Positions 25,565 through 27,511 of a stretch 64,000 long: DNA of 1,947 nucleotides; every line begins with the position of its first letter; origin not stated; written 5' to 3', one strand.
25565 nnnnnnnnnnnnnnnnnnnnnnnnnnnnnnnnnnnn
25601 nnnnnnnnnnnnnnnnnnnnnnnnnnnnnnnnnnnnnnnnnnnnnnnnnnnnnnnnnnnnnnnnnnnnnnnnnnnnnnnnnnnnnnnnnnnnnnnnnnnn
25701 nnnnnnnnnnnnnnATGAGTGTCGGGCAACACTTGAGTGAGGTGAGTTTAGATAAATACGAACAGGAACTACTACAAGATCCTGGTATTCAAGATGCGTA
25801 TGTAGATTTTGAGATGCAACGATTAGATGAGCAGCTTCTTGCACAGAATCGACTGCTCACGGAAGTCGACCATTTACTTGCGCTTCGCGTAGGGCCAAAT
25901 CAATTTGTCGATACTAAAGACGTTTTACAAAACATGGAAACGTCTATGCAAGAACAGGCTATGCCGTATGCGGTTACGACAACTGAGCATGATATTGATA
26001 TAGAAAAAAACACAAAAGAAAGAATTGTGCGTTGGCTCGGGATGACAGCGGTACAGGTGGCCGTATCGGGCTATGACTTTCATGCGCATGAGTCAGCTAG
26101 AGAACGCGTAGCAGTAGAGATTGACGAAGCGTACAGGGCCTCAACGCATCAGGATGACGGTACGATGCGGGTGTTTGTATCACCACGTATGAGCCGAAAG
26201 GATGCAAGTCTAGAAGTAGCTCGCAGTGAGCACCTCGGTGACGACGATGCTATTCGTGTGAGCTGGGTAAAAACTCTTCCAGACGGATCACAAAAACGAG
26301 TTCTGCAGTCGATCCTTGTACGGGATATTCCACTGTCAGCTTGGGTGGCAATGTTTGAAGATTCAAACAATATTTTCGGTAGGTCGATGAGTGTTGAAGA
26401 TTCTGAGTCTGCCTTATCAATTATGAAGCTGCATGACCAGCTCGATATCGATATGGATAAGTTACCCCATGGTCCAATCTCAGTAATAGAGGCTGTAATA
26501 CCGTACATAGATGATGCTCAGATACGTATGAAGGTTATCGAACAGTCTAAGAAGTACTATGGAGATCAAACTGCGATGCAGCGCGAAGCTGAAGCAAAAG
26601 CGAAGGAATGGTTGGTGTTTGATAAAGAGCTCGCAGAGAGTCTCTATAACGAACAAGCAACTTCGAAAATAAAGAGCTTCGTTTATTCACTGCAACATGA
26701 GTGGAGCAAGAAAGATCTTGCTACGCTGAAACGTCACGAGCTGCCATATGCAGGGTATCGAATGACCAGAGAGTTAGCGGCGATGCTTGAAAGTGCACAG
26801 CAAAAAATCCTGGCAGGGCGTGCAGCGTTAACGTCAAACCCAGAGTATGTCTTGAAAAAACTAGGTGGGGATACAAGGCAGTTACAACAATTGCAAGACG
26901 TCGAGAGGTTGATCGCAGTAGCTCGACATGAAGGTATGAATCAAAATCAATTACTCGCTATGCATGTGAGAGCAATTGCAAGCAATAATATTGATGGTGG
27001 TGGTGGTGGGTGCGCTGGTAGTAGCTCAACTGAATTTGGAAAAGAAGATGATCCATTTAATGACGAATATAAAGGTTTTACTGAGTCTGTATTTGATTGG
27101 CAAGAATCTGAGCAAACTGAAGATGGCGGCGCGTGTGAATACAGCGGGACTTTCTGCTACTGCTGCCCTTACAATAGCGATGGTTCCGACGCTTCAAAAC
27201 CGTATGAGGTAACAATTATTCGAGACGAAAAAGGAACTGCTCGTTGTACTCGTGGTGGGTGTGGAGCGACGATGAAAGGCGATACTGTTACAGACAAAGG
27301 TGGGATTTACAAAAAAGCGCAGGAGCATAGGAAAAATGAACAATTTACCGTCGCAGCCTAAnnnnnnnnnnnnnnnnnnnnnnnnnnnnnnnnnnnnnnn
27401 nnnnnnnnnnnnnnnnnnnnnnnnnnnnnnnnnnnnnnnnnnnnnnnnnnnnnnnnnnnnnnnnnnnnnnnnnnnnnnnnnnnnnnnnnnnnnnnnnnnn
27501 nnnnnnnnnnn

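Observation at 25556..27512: Cobalamin-riboswitch-like leader controlling an uncharacterised two-gene unit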

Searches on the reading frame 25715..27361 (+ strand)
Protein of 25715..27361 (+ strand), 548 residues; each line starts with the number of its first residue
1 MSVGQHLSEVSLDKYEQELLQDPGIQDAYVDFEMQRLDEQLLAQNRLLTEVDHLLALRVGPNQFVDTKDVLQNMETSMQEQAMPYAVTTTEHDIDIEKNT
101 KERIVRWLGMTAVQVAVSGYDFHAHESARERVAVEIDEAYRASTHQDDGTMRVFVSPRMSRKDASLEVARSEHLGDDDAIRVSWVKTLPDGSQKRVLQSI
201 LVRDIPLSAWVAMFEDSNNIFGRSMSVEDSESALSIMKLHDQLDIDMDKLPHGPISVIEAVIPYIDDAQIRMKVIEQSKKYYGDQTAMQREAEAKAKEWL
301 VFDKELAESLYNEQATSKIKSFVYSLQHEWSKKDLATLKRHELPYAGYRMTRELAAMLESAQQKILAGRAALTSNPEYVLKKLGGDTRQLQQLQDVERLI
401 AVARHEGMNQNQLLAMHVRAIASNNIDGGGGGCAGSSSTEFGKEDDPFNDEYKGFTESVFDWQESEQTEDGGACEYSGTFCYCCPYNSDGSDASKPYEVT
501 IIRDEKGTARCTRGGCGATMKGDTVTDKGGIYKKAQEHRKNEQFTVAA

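Call 4: search_protein_families(library=pfam, proteins=[window:25715-27361:+], max_evalue=0.1)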
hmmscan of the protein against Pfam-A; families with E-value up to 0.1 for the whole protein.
window:25715-27361:+ (548 aa): 1 family
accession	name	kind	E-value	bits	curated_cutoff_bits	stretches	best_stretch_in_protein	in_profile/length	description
PF09626.15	DHC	-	0.049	15.1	22.2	0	205-233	17-45/116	Dihaem cytochrome c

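Call 5: search_protein_families(library=ncbifam, proteins=[window:25715-27361:+], max_evalue=0.1)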
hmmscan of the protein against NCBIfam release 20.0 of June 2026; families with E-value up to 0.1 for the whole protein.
window:25715-27361:+ (548 aa): 0 families

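Call 7: find_homologous_proteins(query=window:25715-27361:+)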
Query window:25715-27361:+ (548 aa): 137 proteins with E <= 0.001 among 8000 candidates; the best 120 are listed.
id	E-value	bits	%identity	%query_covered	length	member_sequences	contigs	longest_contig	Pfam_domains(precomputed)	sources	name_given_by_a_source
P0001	0.0e+0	1236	100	100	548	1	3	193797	-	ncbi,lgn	-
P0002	6.9e-206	703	70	83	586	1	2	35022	-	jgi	jgi:hypothetical protein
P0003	2.4e-201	688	62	100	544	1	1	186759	-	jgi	jgi:hypothetical protein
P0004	2.2e-137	477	46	93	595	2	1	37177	-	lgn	-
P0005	1.8e-129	451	47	91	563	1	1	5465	-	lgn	-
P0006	3.0e-128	447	54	74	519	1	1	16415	-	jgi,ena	-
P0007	7.3e-125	436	45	91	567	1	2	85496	-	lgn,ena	-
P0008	2.0e-117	411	51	75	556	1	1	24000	-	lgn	-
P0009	3.8e-117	410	49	77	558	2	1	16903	-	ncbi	-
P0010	1.9e-114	401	43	90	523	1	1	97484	-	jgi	jgi:hypothetical protein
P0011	2.4e-113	398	50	74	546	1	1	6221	-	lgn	-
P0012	1.1e-112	395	44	81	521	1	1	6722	-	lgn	-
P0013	1.7e-111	392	47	80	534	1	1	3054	-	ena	-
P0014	2.7e-110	388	48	74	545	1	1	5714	-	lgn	-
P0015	7.1e-109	383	44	84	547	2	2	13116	-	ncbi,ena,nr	ncbi:hypothetical protein KC968_04480 [Candidatus Saccharibacteria bacterium]|nr:hypothetical protei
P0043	1.5e-90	323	37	92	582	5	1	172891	-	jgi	jgi:hypothetical protein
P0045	3.9e-89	318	38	90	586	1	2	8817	-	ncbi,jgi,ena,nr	ncbi:MAG TPA: hypothetical protein VFC50_02725 [Candidatus Dormibacteraeota bacterium]|nr:hypothetic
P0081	1.0e-78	283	37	84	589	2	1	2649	-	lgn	-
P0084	7.7e-78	281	41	73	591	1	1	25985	-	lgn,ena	-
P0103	3.7e-74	268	39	73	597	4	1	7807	-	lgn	-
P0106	1.0e-73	267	34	93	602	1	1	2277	-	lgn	-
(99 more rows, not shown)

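Call 8: search_solved_structures(query=window:25715-27361:+, max_evalue=1)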
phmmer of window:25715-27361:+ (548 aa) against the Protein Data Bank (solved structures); distinct sequences matched with E-value up to 1: 10.
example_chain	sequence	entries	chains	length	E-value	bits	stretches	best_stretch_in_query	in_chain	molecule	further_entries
2zj3_A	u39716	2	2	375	0.15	13.9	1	237-349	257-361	Glucosamine--fructose-6-phosphate aminotransferase [isomerizing] 1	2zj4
2v4m_A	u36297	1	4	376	0.15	13.9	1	237-349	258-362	GLUCOSAMINE--FRUCTOSE-6-PHOSPHATE AMINOTRANSFERASE [ISOMERIZING] 1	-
11ta_M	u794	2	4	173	0.19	13.6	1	125-193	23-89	FAS-associated factor 1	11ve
6r4h_A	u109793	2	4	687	0.44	12.4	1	237-349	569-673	Glutamine--fructose-6-phosphate aminotransferase [isomerizing] 1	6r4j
7ndl_A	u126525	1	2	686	0.44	12.4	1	237-349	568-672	Isoform 2 of Glutamine-fructose-6-phosphate aminotransferase [isomerizing] 1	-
6r4i_A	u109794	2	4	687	0.44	12.4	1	237-349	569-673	Glutamine--fructose-6-phosphate aminotransferase [isomerizing] 1 | Glutamine--fructose-6-phosphate-aminotransferase [isomerizing] 1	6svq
6r4e_A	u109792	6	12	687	0.44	12.4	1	237-349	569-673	Glutamine--fructose-6-phosphate aminotransferase [isomerizing] 1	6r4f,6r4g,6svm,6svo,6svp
6zmj_A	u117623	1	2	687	0.44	12.4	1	237-349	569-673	Glutamine--fructose-6-phosphate aminotransferase [isomerizing] 1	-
6zmk_A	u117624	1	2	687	0.44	12.4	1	237-349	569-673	Glutamine--fructose-6-phosphate aminotransferase [isomerizing] 1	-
7o0i_B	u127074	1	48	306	0.96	11.3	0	231-312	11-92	Anti-anti-sigma factor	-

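Call 13: find_related_loci(query=A1, collection=genome_contigs, flank=4000)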
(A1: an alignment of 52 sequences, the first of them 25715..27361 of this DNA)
Query A1 (548 aa) in genome_contigs; peptide patterns used: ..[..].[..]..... (x = any residue, [..] = any of these).
34 stretches matched a pattern; 23 encode a relative of the query (tblastn E <= 1e-3); 23 distinct loci.
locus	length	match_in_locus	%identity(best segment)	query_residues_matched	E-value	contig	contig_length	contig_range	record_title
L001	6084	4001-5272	49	34-453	6e-122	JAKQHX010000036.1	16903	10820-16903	MAG: bacterium isolate USDE_metabat.59 k141_693169, whole genome shotgun sequence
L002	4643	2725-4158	44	41-499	2e-114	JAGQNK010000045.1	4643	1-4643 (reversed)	MAG: Candidatus Saccharibacteria bacterium isolate HKST-UBA66 2008_165028, whole genome shotgun sequence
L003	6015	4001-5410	40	34-495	1e-98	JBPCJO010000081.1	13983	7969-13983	MAG: Candidatus Saccharimonadales bacterium isolate TH_ant_mag_28 S1Ck127_3475949_flag_0_multi_11.0000_len_13983, whole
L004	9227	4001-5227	43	41-441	7e-95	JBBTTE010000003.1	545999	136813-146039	MAG: Patescibacteria group bacterium isolate H32-bin050_1 H32_bin050_1_000000000003, whole genome shotgun sequence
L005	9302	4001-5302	41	42-465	6e-95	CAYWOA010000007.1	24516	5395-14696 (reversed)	MAG TPA_asm: uncultured Candidatus Saccharibacteria bacterium isolate SRP135725_co1_623 genome assembly, contig: NODE_24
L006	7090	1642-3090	38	28-520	6e-94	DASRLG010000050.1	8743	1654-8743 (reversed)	MAG TPA_asm: Candidatus Dormiibacterota bacterium isolate SMAG_U10182 k141_146700, whole genome shotgun sequence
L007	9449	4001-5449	37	44-519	1e-91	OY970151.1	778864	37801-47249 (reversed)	MAG: uncultured Candidatus Saccharibacteria bacterium isolate MFD00082.bin.2.65 genome assembly, chromosome: 1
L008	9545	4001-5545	37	29-548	2e-91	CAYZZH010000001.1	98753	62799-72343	MAG TPA_asm: uncultured Candidatus Saccharibacteria bacterium isolate SRP286056_co1_39 genome assembly, contig: NODE_156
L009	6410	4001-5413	39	40-495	3e-91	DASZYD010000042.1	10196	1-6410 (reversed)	MAG TPA_asm: Candidatus Saccharimonadales bacterium isolate SMAG_U6201 k141_125683, whole genome shotgun sequence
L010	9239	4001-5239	41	19-442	1e-87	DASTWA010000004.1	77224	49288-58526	MAG TPA_asm: Candidatus Saccharimonadales bacterium isolate SMAG_U2374 k141_1135480, whole genome shotgun sequence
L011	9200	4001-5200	40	39-441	7e-86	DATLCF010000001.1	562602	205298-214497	MAG TPA_asm: Nevskiaceae bacterium isolate SMAG_U14317 k141_10451599, whole genome shotgun sequence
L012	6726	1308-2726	37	40-530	7e-86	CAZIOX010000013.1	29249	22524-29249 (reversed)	MAG TPA_asm: uncultured Candidatus Saccharibacteria bacterium isolate SRP285395_co1_272 genome assembly, contig: NODE_23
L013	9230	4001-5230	42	42-446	9e-86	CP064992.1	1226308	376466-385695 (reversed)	MAG: Candidatus Saccharibacteria bacterium isolate Hirt_18-Q3-R61-65_BATAC.98_uni chromosome, complete genome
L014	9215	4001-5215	40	46-442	9e-86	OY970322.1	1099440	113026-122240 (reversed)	MAG: uncultured Candidatus Saccharibacteria bacterium isolate MFD05512.bin.c.2 genome assembly, chromosome: 1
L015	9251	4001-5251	40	42-455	2e-82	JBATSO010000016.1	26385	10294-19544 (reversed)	MAG: Candidatus Saccharimonadales bacterium isolate MFD10515_ilm_asm_bin21 k127_220635, whole genome shotgun sequence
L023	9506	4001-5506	33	29-514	2e-67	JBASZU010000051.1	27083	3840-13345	MAG: Candidatus Saccharimonadales bacterium isolate MFD10491_ilm_asm_bin31 k127_50642, whole genome shotgun sequence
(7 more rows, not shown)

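Call 20: predict_structure(alignment_id=A1)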
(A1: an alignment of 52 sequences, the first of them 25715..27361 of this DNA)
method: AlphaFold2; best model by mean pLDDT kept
length: 548 residues; sequences in the alignment: 52
mean_pLDDT: 88.6   pTM: 0.77
mean pLDDT of the five models: 88.6, 87.4, 86.5, 86.0, 85.6
residues with pLDDT >= 90: 382; 70-90: 111; 50-70: 15; < 50: 40
segments of 3 or more residues with pLDDT < 50: 1-11, 447-470, 544-548
pLDDT, mean of each block of 10 residues (from residue 1): 39 68 80 80 93 96 96 96 96 95 92 94 95 97 92 98 96 95 97 97 98 98 98 98 98 98 98 98 97 98 98 97 96 96 93 97 97 96 96 98 96 96 93 85 59 40 40 67 82 80 86 85 83 85 51
secondary structure, 60 per line:
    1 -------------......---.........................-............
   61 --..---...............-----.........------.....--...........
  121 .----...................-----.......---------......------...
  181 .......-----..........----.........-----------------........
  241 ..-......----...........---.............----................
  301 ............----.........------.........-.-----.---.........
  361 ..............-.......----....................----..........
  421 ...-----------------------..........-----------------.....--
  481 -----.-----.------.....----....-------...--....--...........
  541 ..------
elements in order: H14-19 H23-47 H49-57 E58-60 H68-82 E88-96 E103-107 H112-121 H126-144 E150-156 H166-171 E178-187 E193-202 H207-215 H233-242 E244-246 H254-264 H268-280 H285-312 H317-325 H332-340 H352-374 H376-382 H387-406 H411-423 H447-456 E474-478 E499-503 E508-511 E519-521 E524-527 H530-542

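Call 23: search_protein_representatives(alignment_id=A1)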
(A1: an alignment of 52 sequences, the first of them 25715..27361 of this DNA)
Query: 52 sequences, 527 profile positions. Proteins with E-value up to 0.001 (for the whole library): 309; up to 1e-10: 214; up to 1e-30: 103. The best 150 are listed.
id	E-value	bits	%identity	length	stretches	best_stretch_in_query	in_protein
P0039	3.2e-209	712.5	-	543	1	5-523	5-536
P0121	1.2e-197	674.4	-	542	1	11-506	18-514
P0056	4.1e-193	659.4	-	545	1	13-509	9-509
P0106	3.3e-192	656.4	-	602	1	10-520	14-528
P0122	6.9e-191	652.0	-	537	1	18-510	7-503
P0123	1.5e-190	651.0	-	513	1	12-499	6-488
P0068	1.3e-188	644.5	-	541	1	16-504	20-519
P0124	6.9e-185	632.3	-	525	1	18-513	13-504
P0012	4.1e-184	629.7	-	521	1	22-510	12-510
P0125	7.8e-184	628.8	-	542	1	10-510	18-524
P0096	5.3e-183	626.0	-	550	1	13-509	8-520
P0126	5.8e-183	625.9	-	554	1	13-506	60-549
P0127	9.6e-181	618.6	-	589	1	14-510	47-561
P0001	2.5e-180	617.2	-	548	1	11-504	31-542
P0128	1.4e-177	608.2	-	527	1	9-504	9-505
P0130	6.0e-176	602.7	-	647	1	11-508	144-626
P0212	4.4e-27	111.5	-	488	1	115-486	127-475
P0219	2.7e-24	102.3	-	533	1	133-498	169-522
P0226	3.4e-19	85.5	-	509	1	376-509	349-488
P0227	3.8e-19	85.3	-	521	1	394-517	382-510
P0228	7.8e-19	84.3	-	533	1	401-510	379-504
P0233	2.4e-18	82.7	-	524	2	358-505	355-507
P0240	2.4e-16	76.0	-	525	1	410-499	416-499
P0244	1.0e-15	74.0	-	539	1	413-503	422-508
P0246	1.4e-15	73.5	-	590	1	389-514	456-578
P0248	2.5e-15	72.7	-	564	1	393-508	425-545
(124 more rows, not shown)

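Call 24: search_protein_families(library=pfam, proteins=[P0226, P0227, P0228, P0233, P0240, P0244, P0246, P0248, P0219, P0212], max_evalue=0.01)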
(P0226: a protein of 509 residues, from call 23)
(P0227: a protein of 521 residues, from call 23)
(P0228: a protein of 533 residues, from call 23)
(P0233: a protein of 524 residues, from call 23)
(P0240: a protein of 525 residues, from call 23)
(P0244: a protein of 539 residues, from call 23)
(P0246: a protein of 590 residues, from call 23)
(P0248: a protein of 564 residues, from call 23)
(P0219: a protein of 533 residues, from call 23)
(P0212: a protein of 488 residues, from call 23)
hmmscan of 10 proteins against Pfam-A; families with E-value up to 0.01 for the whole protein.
P0226 (509 aa): 0 families

P0227 (521 aa): 0 families

P0228 (533 aa): 0 families

P0233 (524 aa): 0 families

P0240 (525 aa): 0 families

P0244 (539 aa): 0 families

P0246 (590 aa): 1 family
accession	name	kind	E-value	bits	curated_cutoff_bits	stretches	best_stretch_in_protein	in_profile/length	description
PF06816.18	NOD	-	0.0045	16.8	20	1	225-255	3-32/56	NOTCH protein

P0248 (564 aa): 0 families

P0219 (533 aa): 0 families

P0212 (488 aa): 0 families

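Call 29: search_protein_families(library=pfam, proteins=[L009:3047-3427:+, L009:3409-3957:+, L023:2820-3290:+, L023:3287-3841:+, L009:1638-2126:+, L023:5661-6323:+, L009:2163-2831:+], max_evalue=0.01)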
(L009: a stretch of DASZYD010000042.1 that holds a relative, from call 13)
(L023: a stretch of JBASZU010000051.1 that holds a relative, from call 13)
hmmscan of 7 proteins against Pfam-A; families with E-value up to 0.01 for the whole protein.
L009:3047-3427:+ (126 aa): 1 family
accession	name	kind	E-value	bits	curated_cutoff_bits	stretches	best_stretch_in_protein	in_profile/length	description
PF14478.12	DUF4430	-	6.4e-17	62.2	23.8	1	62-126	4-71/72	Domain of unknown function (DUF4430)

L009:3409-3957:+ (182 aa): 1 family
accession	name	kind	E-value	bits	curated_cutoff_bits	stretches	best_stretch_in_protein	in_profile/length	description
PF20221.3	DUF6580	-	1.1e-46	159.5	27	1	13-168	6-156/162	Family of unknown function (DUF6580)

L023:2820-3290:+ (156 aa): 1 family
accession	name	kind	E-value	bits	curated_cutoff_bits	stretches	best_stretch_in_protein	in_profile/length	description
PF14478.12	DUF4430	-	8.3e-18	65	23.8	1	84-152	1-71/72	Domain of unknown function (DUF4430)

L023:3287-3841:+ (184 aa): 1 family
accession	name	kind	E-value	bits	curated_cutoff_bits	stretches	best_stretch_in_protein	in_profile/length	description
PF20221.3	DUF6580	-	2.7e-50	171.2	27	1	14-173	5-159/162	Family of unknown function (DUF6580)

L009:1638-2126:+ (162 aa): 2 families
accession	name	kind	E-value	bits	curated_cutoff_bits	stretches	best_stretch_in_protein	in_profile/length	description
PF01726.22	LexA_DNA_bind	-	1e-13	51.3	23.7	1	15-74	5-64/65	LexA DNA binding domain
PF00221.24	Lyase_aromatic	-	0.0096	15.1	27.3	0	117-162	200-245/466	Aromatic amino acid lyase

L023:5661-6323:+ (220 aa): 1 family
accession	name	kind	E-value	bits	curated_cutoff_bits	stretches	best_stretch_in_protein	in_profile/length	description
PF01467.32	CTP_transf_like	-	2.4e-15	57.3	21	1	33-193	1-131/133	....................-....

L009:2163-2831:+ (222 aa): 0 families
